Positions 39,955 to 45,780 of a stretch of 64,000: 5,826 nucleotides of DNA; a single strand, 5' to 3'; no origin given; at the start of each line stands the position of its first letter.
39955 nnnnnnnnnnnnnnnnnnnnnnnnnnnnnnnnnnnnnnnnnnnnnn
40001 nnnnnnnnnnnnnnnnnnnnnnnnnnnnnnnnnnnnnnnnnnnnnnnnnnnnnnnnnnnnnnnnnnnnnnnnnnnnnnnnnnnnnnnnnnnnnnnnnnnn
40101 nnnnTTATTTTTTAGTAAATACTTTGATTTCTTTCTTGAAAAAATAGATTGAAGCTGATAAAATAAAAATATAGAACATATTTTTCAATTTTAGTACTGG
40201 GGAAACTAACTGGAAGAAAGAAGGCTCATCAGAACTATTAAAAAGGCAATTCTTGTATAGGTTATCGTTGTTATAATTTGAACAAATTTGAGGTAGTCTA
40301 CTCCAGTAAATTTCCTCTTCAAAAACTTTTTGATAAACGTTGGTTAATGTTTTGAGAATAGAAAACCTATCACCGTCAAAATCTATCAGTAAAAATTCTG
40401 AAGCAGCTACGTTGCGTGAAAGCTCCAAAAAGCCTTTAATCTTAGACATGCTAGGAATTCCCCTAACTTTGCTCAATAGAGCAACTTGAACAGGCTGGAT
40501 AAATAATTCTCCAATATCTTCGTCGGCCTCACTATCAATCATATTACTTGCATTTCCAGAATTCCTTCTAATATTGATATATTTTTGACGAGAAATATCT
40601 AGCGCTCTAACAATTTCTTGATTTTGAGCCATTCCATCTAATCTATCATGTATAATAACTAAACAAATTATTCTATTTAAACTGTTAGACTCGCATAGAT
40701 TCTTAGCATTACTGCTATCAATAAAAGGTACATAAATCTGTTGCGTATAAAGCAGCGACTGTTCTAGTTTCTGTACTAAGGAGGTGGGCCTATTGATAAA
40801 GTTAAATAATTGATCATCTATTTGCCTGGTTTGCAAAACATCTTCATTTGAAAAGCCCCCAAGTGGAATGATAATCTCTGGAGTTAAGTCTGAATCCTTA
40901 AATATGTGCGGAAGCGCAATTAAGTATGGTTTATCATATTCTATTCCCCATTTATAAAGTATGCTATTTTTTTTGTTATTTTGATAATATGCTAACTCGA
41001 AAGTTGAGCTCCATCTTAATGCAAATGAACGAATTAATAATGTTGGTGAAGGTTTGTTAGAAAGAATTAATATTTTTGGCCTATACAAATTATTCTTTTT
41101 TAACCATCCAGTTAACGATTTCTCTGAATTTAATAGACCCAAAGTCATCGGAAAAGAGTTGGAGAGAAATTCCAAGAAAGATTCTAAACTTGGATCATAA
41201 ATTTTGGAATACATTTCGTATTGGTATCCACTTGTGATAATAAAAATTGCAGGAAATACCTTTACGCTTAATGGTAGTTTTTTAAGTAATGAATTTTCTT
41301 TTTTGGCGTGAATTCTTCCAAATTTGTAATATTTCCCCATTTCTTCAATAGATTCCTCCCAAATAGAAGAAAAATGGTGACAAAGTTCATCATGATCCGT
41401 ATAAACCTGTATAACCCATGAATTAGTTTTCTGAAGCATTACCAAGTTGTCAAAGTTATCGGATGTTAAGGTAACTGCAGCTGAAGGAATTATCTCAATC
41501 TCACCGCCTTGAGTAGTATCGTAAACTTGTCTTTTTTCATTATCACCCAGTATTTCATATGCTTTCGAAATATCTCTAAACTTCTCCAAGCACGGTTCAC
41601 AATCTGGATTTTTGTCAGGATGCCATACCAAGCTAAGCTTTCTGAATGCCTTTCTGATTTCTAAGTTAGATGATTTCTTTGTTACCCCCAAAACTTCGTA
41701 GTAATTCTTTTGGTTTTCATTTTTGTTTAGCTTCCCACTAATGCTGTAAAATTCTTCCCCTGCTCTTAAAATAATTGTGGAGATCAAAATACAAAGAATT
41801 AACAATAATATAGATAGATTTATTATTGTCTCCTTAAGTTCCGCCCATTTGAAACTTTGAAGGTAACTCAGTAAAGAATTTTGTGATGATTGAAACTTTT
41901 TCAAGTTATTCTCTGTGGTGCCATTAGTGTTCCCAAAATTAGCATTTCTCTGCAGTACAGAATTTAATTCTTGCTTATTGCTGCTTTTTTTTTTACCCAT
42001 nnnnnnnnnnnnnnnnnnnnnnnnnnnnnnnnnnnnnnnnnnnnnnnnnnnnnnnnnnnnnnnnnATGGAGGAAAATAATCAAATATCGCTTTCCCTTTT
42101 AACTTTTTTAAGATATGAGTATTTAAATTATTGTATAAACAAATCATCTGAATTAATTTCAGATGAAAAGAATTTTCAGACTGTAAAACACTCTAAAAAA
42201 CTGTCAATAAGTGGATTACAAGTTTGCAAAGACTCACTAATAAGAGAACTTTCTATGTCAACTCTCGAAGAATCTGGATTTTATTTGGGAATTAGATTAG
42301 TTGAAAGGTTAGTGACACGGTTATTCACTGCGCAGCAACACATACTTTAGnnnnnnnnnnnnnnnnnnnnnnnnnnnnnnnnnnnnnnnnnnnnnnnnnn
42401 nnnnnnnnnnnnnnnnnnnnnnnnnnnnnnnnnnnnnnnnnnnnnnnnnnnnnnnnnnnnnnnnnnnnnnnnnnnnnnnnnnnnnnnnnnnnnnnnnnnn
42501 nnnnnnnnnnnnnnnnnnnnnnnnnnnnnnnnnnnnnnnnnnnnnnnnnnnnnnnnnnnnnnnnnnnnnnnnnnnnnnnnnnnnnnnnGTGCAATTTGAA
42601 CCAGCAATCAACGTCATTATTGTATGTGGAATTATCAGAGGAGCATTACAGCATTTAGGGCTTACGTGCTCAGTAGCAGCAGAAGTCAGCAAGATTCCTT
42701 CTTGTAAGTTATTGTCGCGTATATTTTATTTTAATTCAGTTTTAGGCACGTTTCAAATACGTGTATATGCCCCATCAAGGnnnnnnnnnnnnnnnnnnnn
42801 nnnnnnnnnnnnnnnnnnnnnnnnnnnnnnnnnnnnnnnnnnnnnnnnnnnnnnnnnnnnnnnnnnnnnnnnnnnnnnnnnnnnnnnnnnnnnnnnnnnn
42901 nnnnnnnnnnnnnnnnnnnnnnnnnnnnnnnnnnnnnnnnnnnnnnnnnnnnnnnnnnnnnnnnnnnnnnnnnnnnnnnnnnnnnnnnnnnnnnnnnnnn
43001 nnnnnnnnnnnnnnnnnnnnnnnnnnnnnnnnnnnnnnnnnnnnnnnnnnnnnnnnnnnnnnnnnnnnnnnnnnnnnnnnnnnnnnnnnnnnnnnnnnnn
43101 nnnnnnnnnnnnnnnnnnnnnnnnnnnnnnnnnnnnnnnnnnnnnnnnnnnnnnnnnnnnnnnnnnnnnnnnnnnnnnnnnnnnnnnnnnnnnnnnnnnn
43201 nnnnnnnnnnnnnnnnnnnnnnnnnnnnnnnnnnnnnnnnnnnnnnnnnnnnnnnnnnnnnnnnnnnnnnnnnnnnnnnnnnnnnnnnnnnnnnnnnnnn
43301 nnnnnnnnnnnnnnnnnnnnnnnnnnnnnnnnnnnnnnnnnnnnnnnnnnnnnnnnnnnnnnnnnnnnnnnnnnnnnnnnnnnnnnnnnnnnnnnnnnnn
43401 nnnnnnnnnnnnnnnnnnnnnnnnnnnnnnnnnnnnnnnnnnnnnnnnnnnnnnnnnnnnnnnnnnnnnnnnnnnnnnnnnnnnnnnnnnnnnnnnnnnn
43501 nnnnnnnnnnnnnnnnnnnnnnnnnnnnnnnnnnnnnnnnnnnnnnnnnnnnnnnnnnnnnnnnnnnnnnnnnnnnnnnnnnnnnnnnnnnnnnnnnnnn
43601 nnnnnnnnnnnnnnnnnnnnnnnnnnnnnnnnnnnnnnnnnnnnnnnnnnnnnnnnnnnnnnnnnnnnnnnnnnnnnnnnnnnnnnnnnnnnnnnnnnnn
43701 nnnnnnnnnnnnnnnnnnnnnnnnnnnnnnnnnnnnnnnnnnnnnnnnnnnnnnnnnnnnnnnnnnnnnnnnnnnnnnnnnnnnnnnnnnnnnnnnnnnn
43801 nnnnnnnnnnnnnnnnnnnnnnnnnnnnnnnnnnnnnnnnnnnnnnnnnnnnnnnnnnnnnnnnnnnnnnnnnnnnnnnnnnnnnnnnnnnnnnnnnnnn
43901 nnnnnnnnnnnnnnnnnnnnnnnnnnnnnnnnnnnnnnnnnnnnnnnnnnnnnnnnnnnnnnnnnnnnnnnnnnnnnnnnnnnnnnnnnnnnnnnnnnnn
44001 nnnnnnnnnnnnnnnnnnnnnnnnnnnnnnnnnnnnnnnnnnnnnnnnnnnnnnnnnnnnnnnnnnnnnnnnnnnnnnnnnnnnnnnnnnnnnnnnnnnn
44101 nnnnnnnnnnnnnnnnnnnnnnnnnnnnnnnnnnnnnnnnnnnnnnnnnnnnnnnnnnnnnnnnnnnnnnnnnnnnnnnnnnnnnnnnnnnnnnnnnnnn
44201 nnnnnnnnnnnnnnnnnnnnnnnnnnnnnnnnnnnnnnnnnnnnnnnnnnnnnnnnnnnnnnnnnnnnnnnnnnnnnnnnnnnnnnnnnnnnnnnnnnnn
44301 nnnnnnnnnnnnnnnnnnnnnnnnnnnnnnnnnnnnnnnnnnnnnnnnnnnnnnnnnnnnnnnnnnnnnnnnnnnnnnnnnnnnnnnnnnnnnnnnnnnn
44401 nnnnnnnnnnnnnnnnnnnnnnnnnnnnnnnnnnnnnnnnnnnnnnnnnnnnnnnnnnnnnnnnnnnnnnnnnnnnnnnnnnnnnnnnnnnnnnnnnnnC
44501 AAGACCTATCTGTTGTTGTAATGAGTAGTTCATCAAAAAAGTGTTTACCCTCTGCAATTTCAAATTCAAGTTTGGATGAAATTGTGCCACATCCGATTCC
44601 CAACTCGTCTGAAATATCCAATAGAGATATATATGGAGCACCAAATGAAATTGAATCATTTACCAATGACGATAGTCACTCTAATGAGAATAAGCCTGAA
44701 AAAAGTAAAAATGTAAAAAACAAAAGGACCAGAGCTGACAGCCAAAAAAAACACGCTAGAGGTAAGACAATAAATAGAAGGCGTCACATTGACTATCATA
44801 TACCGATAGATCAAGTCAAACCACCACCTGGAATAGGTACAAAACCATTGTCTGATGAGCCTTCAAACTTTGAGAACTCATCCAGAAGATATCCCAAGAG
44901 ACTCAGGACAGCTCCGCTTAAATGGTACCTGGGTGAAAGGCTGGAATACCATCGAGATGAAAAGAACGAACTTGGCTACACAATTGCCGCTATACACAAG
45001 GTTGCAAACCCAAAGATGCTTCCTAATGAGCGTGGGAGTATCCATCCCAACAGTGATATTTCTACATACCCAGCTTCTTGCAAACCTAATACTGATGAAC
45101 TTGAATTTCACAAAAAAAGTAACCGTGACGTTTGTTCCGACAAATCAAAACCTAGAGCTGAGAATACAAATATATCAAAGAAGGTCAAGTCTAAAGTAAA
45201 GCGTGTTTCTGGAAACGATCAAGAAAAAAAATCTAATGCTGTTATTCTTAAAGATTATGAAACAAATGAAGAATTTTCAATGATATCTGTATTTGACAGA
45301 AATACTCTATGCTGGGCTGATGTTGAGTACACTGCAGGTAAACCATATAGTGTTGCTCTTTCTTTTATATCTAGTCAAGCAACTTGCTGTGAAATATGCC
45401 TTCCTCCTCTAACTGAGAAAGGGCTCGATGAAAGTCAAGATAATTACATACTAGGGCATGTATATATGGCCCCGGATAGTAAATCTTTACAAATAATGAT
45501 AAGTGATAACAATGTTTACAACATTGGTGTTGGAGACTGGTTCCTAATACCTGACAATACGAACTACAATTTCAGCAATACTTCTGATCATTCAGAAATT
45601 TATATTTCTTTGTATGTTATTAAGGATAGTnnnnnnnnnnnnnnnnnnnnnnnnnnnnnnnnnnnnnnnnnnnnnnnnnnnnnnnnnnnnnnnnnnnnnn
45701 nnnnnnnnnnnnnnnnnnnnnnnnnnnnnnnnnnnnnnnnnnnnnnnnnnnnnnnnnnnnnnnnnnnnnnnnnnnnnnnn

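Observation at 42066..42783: Two unrelated-looking small ORFs are exons of one TRAPPC6/Trs33 gene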

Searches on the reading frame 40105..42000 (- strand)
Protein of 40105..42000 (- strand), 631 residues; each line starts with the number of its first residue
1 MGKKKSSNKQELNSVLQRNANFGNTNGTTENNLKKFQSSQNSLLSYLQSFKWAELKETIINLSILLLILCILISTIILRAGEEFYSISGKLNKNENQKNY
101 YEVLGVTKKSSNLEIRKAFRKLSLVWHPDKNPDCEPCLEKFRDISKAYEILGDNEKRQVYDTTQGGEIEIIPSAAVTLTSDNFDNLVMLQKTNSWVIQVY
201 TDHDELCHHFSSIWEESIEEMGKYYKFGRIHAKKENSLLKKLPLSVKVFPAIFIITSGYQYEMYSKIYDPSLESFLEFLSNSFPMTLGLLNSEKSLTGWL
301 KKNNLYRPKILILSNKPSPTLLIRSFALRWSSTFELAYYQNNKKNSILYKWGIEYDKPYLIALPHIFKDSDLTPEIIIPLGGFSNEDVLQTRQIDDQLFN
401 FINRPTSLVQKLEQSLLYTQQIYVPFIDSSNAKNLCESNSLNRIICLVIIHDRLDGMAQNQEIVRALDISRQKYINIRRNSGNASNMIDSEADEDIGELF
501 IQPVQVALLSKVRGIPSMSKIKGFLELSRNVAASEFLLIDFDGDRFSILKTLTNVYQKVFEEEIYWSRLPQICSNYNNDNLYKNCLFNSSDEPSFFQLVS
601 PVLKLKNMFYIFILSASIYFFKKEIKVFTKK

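Call 31: search_protein_families(library=pfam, proteins=[window:40105-42000:-], max_evalue=0.01)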
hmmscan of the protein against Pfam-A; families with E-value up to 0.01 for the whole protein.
window:40105-42000:- (631 aa): 3 families
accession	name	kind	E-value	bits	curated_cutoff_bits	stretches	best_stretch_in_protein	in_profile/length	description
PF00226.36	DnaJ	-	2.2e-23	82.6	27.8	1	99-161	1-63/63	DnaJ domain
PF00085.26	Thioredoxin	-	3.6e-05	24.1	23.5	1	176-265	3-89/103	Thioredoxin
PF11124.14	Pho86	-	0.0027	17.5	29.3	1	32-103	72-144/291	Inorganic phosphate transporter chaperone Pho86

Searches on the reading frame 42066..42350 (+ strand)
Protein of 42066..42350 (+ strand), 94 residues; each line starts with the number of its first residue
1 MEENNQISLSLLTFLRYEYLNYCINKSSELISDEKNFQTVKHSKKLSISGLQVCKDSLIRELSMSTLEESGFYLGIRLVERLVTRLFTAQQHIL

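Call 5: search_protein_families(library=pfam, proteins=[window:42066-42347:+], max_evalue=10)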
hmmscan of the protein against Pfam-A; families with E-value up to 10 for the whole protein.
seq(94 aa): 1 family
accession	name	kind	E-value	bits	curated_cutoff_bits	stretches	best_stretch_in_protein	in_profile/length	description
PF04051.21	TRAPP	-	0.00098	19.3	27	1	13-85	2-44/154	Transport protein particle (TRAPP) component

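Call 8: list_cluster_members(proteins=[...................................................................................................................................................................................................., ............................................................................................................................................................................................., window:42066-42347:+, window:42589-42780:+])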
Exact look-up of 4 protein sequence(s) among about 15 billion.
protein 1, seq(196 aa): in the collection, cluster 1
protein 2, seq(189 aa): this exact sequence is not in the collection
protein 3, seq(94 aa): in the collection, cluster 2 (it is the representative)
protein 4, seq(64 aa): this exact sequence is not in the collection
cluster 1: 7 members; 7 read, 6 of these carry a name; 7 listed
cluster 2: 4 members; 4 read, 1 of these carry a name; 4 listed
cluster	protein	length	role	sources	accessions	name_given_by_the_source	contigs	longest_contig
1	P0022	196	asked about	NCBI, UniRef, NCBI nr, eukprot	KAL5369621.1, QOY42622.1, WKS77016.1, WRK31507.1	putative Trafficking protein particle complex subunit 6B [Cryptosporidium parvum] | Trafficking protein particle complex subunit 6B n=1 Tax=Cryptosporidium parvum TaxID=5807 ... | Transport protein particle (TRAPP) component [Cryptosporidium parvum]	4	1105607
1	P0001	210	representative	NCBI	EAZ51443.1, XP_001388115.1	Trafficking protein particle complex subunit 6B, partial [Cryptosporidium parvum Iowa II]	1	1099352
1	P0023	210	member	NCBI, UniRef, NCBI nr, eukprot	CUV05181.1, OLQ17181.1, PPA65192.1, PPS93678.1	unnamed protein product [Cryptosporidium hominis] | Transport protein particle (TRAPP) component n=1 Tax=Cryptosporidium hominis TaxID=237895 ... | Transport protein particle (TRAPP) component [Cryptosporidium hominis]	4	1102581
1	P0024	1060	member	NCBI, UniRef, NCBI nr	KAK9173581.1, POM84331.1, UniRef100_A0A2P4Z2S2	Transport protein particle (TRAPP) component family protein [Cryptosporidium meleagridis] | Transport protein particle (TRAPP) component family protein n=1 Tax=Cryptosporidium ...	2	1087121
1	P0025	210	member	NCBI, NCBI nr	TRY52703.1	Transport protein particle (TRAPP) component [Cryptosporidium tyzzeri]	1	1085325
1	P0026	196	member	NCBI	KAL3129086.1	putative Trafficking protein particle complex [Cryptosporidium hominis]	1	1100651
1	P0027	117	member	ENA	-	-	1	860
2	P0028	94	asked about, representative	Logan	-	-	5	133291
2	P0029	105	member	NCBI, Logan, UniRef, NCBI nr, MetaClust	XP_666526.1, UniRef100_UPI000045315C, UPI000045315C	hypothetical protein [Cryptosporidium hominis TU502] | hypothetical protein n=1 Tax=Cryptosporidium hominis (strain TU502) TaxID=353151 ... | status=active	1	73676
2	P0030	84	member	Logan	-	-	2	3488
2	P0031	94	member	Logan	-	-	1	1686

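Call 10: find_encoding_contigs(protein=P0022, flank=3000, max_places=4)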
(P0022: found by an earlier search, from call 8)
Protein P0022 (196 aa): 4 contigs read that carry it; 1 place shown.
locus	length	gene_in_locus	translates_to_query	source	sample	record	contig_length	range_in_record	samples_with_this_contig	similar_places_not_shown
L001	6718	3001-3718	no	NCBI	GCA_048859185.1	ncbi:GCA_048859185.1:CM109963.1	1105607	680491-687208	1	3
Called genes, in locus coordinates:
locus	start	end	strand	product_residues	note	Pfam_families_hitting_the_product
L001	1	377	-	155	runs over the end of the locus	PF00179:UQ_con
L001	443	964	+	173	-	PF04573:SPC22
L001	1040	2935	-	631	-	PF00226:DnaJ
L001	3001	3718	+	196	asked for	PF04051:TRAPP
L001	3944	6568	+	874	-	-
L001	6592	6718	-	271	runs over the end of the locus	PF04406:TP6A_N, PF21180:TOP6A-Spo11_Toprim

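Call 33: predict_structure(alignment_id=A3)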
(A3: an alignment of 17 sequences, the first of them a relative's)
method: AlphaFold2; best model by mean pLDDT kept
length: 196 residues; sequences in the alignment: 17
mean_pLDDT: 77.7   pTM: 0.75
mean pLDDT of the five models: 77.7, 76.2, 75.8, 73.1, 72.0
residues with pLDDT >= 90: 64; 70-90: 77; 50-70: 32; < 50: 23
segments of 3 or more residues with pLDDT < 50: 1-9, 41-46, 139-144
pLDDT, mean of each block of 10 residues (from residue 1): 42 68 81 61 51 76 89 94 86 92 89 84 86 67 55 87 95 91 89 68
secondary structure, 60 per line:
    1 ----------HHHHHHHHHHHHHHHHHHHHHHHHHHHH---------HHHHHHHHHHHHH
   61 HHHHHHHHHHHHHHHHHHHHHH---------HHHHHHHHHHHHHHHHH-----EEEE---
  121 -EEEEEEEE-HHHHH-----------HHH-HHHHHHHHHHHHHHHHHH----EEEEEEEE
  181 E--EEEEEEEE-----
elements in order: H11-38 H48-82 H92-108 E114-117 E122-129 H131-135 H151-168 E173-181 E184-191

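Call 36: fold_search(model_id=the predicted structure, library=pdb)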
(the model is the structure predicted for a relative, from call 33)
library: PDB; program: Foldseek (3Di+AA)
matches with E <= 10: 319; with E <= 0.001: 57
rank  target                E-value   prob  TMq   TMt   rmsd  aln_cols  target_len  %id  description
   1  2cfh_D                1.6e-10  1.00  0.58  0.74   3.1       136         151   34  Structure of the Bet3-TPC6B core of TRAPP (released 2006-07-12)
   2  2cfh_C                2.1e-10  1.00  0.55  0.72   4.3       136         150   34  Structure of the Bet3-TPC6B core of TRAPP (released 2006-07-12)
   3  2bjn_B                2.5e-10  1.00  0.53  0.70   6.9       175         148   28  X-ray Structure of human TPC6 (released 2005-07-20)
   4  3kxc_C                4.6e-10  1.00  0.55  0.77   5.9       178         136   28  Mutant transport protein (released 2010-04-21)
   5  2j3t_B                6.5e-10  1.00  0.53  0.68   3.5       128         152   35  The crystal structure of the bet3-trs33-bet5-trs23 complex. (released 2006-11-22)
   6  2bjn_A                6.5e-10  1.00  0.56  0.76   5.3       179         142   26  X-ray Structure of human TPC6 (released 2005-07-20)
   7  2c0j_B                2.1e-09  1.00  0.54  0.73   3.8       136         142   34  Crystal structure of the bet3-trs33 heterodimer (released 2006-02-07)
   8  7u05_E                8.3e-08  1.00  0.61  0.58   7.8       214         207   23  Structure of the yeast TRAPPII-Rab11/Ypt32 complex in the closed/closed state (composite structure) (released 2022-04-27)
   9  2j3w_F                1.7e-07  1.00  0.59  0.68   6.1       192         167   20  The crystal structure of the bet3-trs31-sedlin complex. (released 2006-11-27)
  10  7u06_E                1.7e-07  1.00  0.58  0.54   8.4       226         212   23  Structure of the yeast TRAPPII-Rab11/Ypt32 complex in the closed/open state (composite structure) (released 2022-04-27)
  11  2j3w_B                1.8e-07  1.00  0.59  0.68   6.2       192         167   20  The crystal structure of the bet3-trs31-sedlin complex. (released 2006-11-27)
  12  2j3r_B                4.1e-07  1.00  0.60  0.73   5.7       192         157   20  The crystal structure of the bet3-trs31 heterodimer. (released 2006-11-27)
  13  3cue_B                5.2e-07  1.00  0.53  0.61   6.4       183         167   23  Crystal structure of a TRAPP subassembly activating the Rab Ypt1p (released 2008-07-08)
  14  7u05_J                6.2e-07  1.00  0.59  0.55   6.4       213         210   22  Structure of the yeast TRAPPII-Rab11/Ypt32 complex in the closed/closed state (composite structure) (released 2022-04-27)
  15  7kmt_J                8.7e-07  1.00  0.60  0.61   6.1       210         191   21  Structure of the yeast TRAPPIII-Ypt1(Rab1) complex (released 2021-06-02)
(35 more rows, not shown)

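Call 41: find_encoding_contigs(protein=window:42066-42350:+, flank=1500, max_places=10)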
Protein window:42066-42350:+ (94 aa): 24 contigs read that carry it; 1 place shown.
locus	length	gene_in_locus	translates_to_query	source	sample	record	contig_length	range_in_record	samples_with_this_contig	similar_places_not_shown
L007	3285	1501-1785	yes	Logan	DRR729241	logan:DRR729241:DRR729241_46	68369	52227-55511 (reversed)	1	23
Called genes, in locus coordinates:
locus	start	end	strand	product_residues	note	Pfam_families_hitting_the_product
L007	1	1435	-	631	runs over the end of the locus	PF00226:DnaJ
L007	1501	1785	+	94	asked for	-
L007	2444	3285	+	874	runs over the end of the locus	-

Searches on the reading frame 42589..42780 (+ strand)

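Call 5: search_protein_families(library=pfam, proteins=[window:42589-42780:+], max_evalue=10)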
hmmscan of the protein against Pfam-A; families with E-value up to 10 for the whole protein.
seq(64 aa): 1 family
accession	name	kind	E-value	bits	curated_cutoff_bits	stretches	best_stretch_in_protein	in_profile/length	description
PF04051.21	TRAPP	-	4.4e-06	27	27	1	10-38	114-140/154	Transport protein particle (TRAPP) component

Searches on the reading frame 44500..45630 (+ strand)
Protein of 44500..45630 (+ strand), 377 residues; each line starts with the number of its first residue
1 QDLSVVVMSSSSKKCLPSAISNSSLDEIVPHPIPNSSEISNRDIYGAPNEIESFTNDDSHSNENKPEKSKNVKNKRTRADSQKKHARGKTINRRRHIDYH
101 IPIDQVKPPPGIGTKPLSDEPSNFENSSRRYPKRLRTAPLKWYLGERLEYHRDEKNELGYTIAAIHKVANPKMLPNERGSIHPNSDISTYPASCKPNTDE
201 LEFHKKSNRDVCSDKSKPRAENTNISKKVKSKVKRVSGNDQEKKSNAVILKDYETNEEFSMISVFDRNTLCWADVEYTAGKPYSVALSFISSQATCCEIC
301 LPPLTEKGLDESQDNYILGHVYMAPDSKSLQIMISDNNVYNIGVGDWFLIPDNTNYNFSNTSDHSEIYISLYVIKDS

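Call 42: search_solved_structures(query=window:44500-45630:+, max_evalue=1, show_alignments=1)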
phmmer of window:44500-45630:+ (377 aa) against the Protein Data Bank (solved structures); distinct sequences matched with E-value up to 1: 0.
